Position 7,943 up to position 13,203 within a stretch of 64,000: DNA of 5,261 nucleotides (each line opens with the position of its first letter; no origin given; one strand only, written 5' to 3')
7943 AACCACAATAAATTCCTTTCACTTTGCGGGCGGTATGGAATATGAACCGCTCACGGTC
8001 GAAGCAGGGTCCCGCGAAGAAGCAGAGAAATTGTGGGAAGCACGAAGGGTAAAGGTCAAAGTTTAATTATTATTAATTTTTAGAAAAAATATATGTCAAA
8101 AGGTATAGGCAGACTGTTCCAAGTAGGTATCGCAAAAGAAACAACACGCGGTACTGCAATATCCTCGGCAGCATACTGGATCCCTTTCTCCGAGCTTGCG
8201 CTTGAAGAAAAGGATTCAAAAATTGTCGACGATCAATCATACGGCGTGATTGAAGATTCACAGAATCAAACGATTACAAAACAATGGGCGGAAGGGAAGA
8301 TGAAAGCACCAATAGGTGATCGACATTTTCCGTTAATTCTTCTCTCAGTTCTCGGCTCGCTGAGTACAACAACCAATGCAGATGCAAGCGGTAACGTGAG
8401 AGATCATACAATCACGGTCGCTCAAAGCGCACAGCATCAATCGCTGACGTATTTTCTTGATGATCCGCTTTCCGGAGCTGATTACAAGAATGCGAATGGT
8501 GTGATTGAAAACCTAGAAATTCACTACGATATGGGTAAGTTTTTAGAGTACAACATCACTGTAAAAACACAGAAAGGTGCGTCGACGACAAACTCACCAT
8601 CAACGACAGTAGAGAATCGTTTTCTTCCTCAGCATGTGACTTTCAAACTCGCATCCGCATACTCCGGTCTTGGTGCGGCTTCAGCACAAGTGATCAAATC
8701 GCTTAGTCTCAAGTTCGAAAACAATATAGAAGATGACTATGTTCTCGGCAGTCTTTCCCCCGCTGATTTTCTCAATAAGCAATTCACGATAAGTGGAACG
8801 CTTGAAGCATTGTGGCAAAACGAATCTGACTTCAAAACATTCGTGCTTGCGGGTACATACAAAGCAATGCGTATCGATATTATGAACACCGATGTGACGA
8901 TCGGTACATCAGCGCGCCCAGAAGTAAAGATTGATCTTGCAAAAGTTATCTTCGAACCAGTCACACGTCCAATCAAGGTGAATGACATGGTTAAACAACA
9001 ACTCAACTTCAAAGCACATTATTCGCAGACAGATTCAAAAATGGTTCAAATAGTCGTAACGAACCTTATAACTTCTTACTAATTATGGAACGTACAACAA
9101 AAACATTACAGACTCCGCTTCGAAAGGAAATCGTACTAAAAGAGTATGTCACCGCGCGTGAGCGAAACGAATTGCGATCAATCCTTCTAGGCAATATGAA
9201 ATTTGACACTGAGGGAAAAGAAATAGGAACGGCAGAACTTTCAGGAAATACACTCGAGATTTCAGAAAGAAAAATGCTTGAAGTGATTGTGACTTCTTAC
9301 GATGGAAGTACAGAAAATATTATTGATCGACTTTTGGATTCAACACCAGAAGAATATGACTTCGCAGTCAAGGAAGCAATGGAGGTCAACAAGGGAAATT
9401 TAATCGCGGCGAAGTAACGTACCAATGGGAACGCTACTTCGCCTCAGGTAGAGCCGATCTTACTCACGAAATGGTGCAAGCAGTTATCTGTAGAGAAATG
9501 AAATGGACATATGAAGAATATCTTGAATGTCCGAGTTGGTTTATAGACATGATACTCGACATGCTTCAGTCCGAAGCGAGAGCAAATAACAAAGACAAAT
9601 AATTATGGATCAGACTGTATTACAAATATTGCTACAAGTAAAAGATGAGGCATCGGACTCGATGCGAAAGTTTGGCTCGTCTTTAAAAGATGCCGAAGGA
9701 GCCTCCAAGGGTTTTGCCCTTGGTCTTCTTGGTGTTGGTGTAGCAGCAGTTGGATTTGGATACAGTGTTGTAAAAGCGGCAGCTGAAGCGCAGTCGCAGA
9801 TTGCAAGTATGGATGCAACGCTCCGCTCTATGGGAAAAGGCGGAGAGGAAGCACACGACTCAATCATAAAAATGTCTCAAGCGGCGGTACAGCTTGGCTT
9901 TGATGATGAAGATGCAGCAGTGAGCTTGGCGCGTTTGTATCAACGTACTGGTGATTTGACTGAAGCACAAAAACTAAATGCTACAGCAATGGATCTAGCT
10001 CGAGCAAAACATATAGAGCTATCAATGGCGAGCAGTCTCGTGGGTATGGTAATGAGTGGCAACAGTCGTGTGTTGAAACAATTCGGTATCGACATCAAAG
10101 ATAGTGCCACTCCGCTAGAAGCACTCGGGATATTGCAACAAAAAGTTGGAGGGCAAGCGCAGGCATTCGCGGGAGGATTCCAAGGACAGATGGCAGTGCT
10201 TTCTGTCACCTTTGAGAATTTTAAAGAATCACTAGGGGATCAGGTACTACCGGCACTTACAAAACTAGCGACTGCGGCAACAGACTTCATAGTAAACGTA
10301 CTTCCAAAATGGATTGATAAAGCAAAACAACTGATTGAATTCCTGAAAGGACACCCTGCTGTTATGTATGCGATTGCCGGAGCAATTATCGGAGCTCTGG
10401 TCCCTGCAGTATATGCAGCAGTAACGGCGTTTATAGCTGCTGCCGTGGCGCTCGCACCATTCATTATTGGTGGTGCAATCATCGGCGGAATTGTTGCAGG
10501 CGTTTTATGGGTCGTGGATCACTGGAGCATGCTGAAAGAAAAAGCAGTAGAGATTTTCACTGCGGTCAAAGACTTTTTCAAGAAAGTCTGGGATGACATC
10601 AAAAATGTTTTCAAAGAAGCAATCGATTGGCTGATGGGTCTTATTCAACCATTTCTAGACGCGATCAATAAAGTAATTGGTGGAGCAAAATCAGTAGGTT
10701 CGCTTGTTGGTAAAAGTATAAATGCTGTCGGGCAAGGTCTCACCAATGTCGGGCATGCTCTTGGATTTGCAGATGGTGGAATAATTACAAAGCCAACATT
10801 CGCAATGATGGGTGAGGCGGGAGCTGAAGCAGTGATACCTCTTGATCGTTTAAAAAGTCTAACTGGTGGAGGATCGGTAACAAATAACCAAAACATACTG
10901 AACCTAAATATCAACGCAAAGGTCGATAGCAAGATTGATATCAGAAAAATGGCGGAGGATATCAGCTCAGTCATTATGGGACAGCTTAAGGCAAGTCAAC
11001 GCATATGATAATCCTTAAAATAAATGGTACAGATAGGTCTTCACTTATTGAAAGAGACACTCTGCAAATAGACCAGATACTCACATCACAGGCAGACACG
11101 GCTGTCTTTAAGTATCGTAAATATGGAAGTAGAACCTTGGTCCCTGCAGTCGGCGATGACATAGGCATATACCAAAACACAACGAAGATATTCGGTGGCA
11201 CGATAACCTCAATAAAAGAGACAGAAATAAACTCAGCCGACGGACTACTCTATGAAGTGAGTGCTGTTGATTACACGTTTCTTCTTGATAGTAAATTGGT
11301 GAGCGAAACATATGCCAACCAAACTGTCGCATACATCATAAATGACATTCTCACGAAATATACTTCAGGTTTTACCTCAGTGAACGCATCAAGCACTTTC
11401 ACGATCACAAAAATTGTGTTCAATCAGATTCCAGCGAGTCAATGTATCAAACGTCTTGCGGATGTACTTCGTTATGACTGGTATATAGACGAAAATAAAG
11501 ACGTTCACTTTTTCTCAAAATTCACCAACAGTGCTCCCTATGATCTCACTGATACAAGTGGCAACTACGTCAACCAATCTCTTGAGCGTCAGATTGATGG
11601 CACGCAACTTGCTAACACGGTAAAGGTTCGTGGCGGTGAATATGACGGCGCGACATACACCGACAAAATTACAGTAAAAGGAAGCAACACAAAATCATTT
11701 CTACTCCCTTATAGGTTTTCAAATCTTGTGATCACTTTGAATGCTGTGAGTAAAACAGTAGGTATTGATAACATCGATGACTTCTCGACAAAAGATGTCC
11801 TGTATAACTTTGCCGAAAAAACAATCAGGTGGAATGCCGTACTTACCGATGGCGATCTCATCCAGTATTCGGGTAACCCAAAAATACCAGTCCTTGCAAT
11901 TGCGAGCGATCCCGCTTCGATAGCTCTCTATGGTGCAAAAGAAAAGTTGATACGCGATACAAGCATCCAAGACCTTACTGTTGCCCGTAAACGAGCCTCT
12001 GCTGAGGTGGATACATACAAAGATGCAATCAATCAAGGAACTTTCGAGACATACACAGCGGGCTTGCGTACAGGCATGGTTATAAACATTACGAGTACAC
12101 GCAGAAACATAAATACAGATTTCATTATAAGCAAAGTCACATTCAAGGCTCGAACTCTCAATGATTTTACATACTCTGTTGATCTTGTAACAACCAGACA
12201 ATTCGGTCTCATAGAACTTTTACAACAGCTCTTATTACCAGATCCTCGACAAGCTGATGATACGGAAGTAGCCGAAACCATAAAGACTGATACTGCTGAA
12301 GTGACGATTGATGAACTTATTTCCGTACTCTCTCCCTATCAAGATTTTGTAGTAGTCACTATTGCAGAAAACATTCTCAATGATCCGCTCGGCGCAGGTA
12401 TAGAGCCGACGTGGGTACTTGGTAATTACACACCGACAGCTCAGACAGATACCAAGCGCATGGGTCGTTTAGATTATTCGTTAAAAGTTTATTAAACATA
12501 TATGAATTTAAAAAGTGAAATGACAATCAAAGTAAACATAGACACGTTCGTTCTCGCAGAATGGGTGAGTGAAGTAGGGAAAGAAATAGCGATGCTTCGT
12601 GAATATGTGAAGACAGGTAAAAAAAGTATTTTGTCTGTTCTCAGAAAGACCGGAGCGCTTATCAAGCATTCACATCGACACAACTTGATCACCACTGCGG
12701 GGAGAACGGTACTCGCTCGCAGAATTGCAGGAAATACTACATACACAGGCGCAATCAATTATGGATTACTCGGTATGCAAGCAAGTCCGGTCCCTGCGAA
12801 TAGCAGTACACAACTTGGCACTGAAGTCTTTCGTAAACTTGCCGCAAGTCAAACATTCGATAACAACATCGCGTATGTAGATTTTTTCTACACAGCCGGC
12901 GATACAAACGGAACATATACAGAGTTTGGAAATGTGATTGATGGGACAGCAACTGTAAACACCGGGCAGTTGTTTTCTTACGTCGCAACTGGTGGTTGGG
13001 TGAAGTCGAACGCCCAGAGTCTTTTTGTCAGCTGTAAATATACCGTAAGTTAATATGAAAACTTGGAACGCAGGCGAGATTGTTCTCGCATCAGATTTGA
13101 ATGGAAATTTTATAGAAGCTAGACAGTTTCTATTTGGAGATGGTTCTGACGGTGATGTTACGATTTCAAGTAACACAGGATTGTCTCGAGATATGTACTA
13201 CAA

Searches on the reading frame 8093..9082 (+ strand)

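Call 30: search_protein_families(library=phrogs, proteins=[window:8093-9082:+], max_evalue=0.001)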
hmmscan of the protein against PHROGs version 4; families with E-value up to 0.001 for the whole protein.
window:8093-9082:+ (329 aa): 1 family
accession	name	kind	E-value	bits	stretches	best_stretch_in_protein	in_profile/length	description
phrog_290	-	tail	1.6e-22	81.4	1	10-325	20-332/411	minor tail protein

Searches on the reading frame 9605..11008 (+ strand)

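Call 30: search_protein_families(library=phrogs, proteins=[window:9605-11008:+], max_evalue=0.001)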
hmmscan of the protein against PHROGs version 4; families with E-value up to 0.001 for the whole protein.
window:9605-11008:+ (467 aa): 23 families
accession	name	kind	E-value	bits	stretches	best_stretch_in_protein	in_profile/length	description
phrog_991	-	tail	2.3e-21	76.2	2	187-454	555-911/1966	tail length tape measure protein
phrog_58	-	tail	1.4e-14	54.4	1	15-387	300-847/1544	tail length tape measure protein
phrog_1535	-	tail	5.6e-13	48.9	2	202-345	744-890/1152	tail length tape measure protein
phrog_167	-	tail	2.2e-12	46.6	1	381-417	1406-1443/1555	tail length tape measure protein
phrog_28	-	tail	3.5e-10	40.1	1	46-395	412-710/1228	tail length tape measure protein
phrog_12798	-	tail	1.5e-09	37.7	1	374-437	925-994/1031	tail length tape measure protein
phrog_1272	-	tail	2.3e-09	36.5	2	192-368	532-734/1606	tail length tape measure protein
phrog_8462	-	tail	1.5e-08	34.8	1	181-425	210-431/672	tail length tape measure protein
phrog_4070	-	tail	1.5e-08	34.2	1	308-406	337-444/989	tail length tape measure protein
phrog_3981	-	tail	3.1e-08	34.2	1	319-413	422-504/584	tail length tape measure protein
phrog_17020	-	unknown function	1.4e-07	32.1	1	302-382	111-192/353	-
phrog_10093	-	tail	5.4e-07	28.4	1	387-421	1801-1836/1899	tail length tape measure protein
phrog_34082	-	tail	1.4e-06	28.3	1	257-344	316-404/579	tail length tape measure protein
phrog_34252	-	lysis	4e-06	26.7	1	387-417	426-456/1036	endolysin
phrog_23574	-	tail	7.4e-06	24.5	0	254-375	821-930/1441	tail length tape measure protein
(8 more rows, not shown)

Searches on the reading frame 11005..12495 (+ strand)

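Call 30: search_protein_families(library=phrogs, proteins=[window:11005-12495:+], max_evalue=0.001)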
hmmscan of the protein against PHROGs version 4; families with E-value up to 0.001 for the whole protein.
window:11005-12495:+ (496 aa): 1 family
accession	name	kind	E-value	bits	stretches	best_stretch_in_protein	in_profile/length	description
phrog_4930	-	tail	1.3e-05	25.5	1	84-218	84-218/319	baseplate hub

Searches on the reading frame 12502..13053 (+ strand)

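Call 30: search_protein_families(library=phrogs, proteins=[window:12502-13053:+], max_evalue=0.001)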
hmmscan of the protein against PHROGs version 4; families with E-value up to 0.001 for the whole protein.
window:12502-13053:+ (183 aa): 1 family
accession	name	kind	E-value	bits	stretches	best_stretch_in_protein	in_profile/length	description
phrog_5417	-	unknown function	1.8e-15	58.1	1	35-177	8-151/156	-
